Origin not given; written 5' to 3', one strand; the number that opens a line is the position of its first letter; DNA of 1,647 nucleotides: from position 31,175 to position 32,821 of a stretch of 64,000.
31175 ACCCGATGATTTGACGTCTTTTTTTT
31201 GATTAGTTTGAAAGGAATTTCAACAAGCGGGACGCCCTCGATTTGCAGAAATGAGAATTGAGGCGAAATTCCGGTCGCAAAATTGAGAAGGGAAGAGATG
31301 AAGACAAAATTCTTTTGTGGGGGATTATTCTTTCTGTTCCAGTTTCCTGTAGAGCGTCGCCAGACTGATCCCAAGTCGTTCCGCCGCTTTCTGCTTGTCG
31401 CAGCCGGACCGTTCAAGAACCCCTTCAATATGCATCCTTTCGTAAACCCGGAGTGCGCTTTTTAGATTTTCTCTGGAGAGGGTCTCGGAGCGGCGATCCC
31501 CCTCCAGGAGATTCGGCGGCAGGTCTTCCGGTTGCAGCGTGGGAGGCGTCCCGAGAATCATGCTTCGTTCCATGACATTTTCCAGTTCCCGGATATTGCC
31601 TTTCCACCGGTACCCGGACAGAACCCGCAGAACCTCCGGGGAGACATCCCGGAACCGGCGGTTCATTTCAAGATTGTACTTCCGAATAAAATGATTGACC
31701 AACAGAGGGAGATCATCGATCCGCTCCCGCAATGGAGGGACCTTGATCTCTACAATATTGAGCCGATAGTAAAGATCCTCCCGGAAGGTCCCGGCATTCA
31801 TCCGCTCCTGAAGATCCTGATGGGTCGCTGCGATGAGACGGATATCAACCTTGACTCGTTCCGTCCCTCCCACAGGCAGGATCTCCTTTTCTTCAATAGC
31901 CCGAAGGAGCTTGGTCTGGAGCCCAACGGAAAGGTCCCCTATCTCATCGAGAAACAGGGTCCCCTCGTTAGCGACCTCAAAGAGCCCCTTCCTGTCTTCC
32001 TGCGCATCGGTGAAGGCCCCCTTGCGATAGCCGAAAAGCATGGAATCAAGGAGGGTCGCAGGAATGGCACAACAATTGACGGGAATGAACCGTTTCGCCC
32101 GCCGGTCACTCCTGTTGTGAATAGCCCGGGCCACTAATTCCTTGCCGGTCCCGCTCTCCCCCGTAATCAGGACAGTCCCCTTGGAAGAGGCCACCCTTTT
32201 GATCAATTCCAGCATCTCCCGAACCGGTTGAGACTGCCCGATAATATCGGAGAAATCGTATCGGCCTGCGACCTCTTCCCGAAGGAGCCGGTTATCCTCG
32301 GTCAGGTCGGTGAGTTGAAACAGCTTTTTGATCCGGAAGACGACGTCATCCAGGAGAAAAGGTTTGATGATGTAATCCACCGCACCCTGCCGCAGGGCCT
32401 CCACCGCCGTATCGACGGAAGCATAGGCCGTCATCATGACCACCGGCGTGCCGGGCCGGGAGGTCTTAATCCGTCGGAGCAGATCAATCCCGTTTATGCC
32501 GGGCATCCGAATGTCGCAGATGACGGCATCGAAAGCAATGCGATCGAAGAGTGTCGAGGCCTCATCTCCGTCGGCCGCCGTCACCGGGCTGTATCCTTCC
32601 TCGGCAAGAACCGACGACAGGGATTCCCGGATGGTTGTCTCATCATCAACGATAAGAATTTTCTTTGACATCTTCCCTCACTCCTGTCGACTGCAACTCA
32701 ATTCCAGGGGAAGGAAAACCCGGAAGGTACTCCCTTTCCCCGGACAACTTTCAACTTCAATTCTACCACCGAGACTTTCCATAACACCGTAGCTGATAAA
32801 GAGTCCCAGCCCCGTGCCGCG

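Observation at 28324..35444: Sigma-54 / two-component-controlled sulfur-relay and SQR operon (FAD-dehydrogenase, Cys-rich HK, NtrC-type RR, then -24/-12 promoter, dsrE, tusA, sqr, DUF1641)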

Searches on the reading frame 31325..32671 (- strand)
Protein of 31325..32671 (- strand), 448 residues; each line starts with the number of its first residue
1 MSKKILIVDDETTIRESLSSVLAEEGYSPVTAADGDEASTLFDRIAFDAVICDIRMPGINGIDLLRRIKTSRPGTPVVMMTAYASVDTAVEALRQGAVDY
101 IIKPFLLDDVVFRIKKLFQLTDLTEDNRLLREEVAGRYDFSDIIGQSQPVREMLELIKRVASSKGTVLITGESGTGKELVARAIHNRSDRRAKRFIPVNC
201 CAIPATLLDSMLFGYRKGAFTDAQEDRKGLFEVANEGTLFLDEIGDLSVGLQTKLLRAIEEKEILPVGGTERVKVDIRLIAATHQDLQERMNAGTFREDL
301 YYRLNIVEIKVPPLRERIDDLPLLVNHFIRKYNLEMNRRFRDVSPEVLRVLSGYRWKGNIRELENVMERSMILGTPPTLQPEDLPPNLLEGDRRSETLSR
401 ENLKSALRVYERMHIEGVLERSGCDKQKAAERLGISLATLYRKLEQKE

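Call 3: search_protein_families(library=pfam, proteins=[window:31325-32671:-], max_evalue=0.01)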
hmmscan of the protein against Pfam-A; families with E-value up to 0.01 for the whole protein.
window:31325-32671:- (448 aa): 14 families
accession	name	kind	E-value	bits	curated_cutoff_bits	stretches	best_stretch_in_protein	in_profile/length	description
PF00158.32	Sigma54_activat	-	1.5e-70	236.7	20.2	1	143-309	1-167/168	Sigma-54 interaction domain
PF00072.30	Response_reg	-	8e-31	106.9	30.2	1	5-113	1-109/111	Response regulator receiver domain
PF25601.1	AAA_lid_14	-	2.4e-25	88.6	27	1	315-397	1-83/87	AAA+ ATPase lid domain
PF14532.12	Sigma54_activ_2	-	8.4e-24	84.8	25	1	144-314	1-138/138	Sigma-54 interaction domain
PF02954.25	HTH_8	-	6.1e-11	42.3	22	1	407-446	2-41/42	Bacterial regulatory protein, Fis family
PF07728.20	AAA_5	-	4.1e-07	30.5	22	1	167-285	2-123/139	AAA domain (dynein-related subfamily)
PF13191.12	AAA_16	-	7.9e-06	26.9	32.6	1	144-203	3-63/167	AAA ATPase domain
PF01078.27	Mg_chelatase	-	4.9e-05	23.3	20.3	0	139-185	1-43/207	Magnesium chelatase, subunit ChlI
PF13245.12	AAA_19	-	0.00014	22.5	25.1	1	161-268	8-124/134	AAA domain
PF00004.35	AAA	-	0.00018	22.4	21.2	1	167-285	1-110/131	ATPase family associated with various cellular activities (AAA)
PF07724.20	AAA_2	-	0.0022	18.5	27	1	164-280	3-119/166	AAA domain (Cdc48 subfamily)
PF02796.21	HTH_7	-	0.0044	17.6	23.8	0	422-445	20-43/45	Helix-turn-helix domain of resolvase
PF20432.4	Xre-like-HTH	-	0.0053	17.5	25.8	0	416-444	16-44/63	Antitoxin Xre-like helix-turn-helix domain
PF13401.12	AAA_22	-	0.0057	17.4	27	0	162-200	3-41/130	AAA domain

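Call 5: search_protein_families(library=ncbifam, proteins=[window:31325-32671:-], max_evalue=0.01)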
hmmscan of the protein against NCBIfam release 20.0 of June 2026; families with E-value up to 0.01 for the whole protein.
window:31325-32671:- (448 aa): 127 families (the best 25 are shown)
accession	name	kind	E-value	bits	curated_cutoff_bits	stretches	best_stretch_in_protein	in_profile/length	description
NF008469.0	PRK11361.1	equivalog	2.4e-143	478.2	714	1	3-445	5-452/461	acetoacetate metabolism transcriptional regulator AtoC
TIGR01818.1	ntrC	equivalog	6.1e-126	420.9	558.6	1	5-404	1-400/463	nitrogen regulation protein NR(I)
TIGR02915.1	PEP_resp_reg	equivalog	1e-115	387.1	502.6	1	5-446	1-441/445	PEP-CTERM-box response regulator transcription factor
NF007689.0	PRK10365.1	equivalog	1.2e-114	383.6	760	1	4-444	7-439/441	sigma-54-dependent response regulator transcription factor ZraR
NF041552.1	TF_PrdR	equivalog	4.6e-110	368.6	795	1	122-446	246-575/577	sigma-54 dependent transcriptional regulator PrdR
NF051870.1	NAssimRespRegNtrX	equivalog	9.4e-109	364.3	600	1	3-445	2-448/452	nitrogen assimilation response regulator NtrX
NF008176.1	PRK10923.1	equivalog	3.4e-108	362.2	620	1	4-397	5-394/469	nitrogen regulation protein NR(I)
NF041946.1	LuxO_transreg_Vib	equivalog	5.4e-104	348.6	800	1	30-446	24-459/463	quorum-sensing sigma-54 dependent transcriptional regulator LuxO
NF011695.0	PRK15115.1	equivalog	6.7e-101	338.2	763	1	3-441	7-430/445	two-component system response regulator GlrR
TIGR01817.1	nifA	equivalog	5.3e-97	325.8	528.85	1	135-401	190-453/534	nif-specific transcriptional activator NifA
NF038308.1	RNA_repair_RtcR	equivalog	1e-94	318.3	650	1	126-435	165-499/530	RNA repair transcriptional activator RtcR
TIGR02329.1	propionate_PrpR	equivalog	2.4e-93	313.6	499.2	1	130-445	201-525/526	propionate catabolism operon regulatory protein PrpR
NF049963.1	RespRegFlgRCampy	domain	1.3e-91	307.6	750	1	5-446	3-426/429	fla regulon two-component system response regulator FlgR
NF011953.0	PRK15424.1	equivalog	2e-90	303.9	703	1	119-447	197-534/538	propionate catabolism operon regulatory protein PrpR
NF050807.1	TransRegFlbDCaul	equivalog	3.8e-90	302.9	750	1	46-446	45-437/454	sigma-54-dependent transcriptional regulator FlbD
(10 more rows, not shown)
